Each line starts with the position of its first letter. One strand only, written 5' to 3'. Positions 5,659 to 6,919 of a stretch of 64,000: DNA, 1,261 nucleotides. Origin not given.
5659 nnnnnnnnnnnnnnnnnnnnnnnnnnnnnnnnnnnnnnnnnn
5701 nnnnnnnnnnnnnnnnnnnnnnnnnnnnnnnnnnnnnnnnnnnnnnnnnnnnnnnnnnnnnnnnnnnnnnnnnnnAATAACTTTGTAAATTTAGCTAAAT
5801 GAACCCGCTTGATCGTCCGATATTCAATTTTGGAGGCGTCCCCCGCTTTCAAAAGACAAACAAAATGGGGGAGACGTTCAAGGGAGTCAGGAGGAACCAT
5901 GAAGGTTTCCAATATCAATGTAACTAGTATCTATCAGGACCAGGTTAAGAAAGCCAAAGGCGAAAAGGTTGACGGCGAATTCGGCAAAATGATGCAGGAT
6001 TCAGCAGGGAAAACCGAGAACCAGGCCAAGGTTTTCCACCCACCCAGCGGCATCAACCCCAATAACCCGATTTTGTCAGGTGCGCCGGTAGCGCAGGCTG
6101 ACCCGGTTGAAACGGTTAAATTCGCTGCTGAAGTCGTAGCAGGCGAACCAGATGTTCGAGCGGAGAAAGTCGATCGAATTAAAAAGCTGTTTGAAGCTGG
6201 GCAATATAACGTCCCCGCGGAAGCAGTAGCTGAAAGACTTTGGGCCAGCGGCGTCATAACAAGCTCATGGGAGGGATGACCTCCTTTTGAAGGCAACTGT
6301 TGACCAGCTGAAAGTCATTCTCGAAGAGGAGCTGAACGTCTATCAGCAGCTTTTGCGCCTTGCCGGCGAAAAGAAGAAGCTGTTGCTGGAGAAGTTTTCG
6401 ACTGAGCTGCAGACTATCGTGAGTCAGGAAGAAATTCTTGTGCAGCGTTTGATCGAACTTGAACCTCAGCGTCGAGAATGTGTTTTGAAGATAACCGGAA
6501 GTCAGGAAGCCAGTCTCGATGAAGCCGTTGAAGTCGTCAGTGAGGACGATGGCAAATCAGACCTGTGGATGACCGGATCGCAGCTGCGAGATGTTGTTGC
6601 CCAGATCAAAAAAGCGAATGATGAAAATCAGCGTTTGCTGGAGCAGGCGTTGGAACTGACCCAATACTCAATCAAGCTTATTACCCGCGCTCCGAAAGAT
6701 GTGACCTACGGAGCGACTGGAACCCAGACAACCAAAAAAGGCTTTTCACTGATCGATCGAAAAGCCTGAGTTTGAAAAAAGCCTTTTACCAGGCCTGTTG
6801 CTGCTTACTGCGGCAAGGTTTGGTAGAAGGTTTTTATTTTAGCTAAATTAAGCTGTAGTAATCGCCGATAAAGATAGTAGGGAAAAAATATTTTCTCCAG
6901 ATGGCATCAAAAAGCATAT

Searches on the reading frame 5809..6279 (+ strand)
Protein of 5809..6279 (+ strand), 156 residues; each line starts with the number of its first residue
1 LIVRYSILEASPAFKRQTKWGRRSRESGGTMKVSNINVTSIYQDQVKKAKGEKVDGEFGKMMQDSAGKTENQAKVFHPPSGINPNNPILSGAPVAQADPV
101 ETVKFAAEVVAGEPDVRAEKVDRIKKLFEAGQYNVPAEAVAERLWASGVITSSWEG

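Call 73: search_protein_families(library=pfam, proteins=[window:5809-6279:+], max_evalue=0.001)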
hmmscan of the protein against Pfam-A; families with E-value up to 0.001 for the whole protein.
window:5809-6279:+ (156 aa): 1 family
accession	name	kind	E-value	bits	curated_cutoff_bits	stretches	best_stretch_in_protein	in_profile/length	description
PF04316.19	FlgM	-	2.5e-10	40.8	25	1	106-144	15-53/55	Anti-sigma-28 factor, FlgM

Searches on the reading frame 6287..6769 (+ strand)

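Call 73: search_protein_families(library=pfam, proteins=[window:6287-6769:+], max_evalue=0.001)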
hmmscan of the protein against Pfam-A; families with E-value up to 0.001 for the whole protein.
window:6287-6769:+ (160 aa): 1 family
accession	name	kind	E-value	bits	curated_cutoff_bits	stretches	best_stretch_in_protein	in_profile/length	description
PF05130.17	FlgN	-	8e-25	88.4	30.5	1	1-148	1-146/147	FlgN protein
